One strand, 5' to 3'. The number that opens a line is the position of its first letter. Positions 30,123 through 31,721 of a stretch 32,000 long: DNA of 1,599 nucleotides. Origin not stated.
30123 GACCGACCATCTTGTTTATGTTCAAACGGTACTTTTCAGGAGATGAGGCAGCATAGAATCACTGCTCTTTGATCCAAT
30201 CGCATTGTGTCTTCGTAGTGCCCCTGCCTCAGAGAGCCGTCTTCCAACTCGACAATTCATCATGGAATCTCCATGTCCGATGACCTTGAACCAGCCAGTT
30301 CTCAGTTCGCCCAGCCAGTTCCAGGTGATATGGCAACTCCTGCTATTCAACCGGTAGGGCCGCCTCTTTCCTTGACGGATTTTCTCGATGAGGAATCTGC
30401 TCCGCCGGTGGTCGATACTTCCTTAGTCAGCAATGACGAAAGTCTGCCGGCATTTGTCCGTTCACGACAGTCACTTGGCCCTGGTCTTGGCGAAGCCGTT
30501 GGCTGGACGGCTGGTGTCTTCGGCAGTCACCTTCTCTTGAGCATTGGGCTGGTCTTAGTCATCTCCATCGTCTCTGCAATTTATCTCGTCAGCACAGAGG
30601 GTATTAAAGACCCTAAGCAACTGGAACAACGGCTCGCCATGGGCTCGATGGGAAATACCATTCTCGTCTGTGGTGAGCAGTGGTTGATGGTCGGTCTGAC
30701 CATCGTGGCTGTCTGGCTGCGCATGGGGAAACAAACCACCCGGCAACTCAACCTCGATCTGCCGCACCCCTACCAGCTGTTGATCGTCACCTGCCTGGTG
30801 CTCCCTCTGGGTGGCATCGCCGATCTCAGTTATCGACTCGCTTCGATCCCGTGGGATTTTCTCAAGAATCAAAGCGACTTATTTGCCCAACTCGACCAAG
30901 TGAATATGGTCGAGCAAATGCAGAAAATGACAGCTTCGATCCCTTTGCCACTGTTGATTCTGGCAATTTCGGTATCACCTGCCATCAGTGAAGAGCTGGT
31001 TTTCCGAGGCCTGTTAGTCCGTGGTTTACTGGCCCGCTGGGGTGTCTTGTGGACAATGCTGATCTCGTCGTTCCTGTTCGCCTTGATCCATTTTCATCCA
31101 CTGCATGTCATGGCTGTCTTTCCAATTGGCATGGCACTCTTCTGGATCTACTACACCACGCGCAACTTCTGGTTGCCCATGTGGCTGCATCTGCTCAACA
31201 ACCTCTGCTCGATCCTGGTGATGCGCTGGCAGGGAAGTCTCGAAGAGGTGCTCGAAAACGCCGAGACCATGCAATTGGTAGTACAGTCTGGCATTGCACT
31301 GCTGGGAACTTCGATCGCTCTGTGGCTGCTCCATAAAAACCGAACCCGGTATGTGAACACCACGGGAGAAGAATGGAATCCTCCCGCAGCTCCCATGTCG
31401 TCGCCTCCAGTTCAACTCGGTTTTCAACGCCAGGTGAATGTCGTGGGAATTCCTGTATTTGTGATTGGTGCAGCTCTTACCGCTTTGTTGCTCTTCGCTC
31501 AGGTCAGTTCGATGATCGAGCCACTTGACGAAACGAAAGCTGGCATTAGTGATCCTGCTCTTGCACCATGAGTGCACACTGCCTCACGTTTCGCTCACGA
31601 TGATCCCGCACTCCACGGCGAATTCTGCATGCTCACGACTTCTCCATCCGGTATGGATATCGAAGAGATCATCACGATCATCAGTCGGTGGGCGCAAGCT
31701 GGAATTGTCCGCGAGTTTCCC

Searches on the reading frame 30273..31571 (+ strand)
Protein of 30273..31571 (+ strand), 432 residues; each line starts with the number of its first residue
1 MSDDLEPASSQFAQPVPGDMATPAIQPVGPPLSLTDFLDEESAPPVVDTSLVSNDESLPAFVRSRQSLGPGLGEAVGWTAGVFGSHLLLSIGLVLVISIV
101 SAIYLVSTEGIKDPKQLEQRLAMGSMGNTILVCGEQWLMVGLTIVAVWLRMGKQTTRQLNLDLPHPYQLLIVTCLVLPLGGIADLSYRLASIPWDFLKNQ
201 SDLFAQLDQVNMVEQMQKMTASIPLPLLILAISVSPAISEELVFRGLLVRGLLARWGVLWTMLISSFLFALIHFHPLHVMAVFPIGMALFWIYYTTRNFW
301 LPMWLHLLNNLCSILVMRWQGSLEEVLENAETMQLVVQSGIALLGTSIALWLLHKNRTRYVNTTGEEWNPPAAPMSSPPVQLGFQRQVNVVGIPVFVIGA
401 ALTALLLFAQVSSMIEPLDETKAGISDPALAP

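Call 86: search_protein_families(library=pfam, proteins=[window:30273-31571:+], max_evalue=0.001)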
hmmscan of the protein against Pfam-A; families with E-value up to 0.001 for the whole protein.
window:30273-31571:+ (432 aa): 1 family
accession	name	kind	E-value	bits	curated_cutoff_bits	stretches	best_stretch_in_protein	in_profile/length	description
PF02517.21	Rce1-like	-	4e-19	69.1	22.4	1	226-311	5-92/93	Type II CAAX prenyl endopeptidase Rce1-like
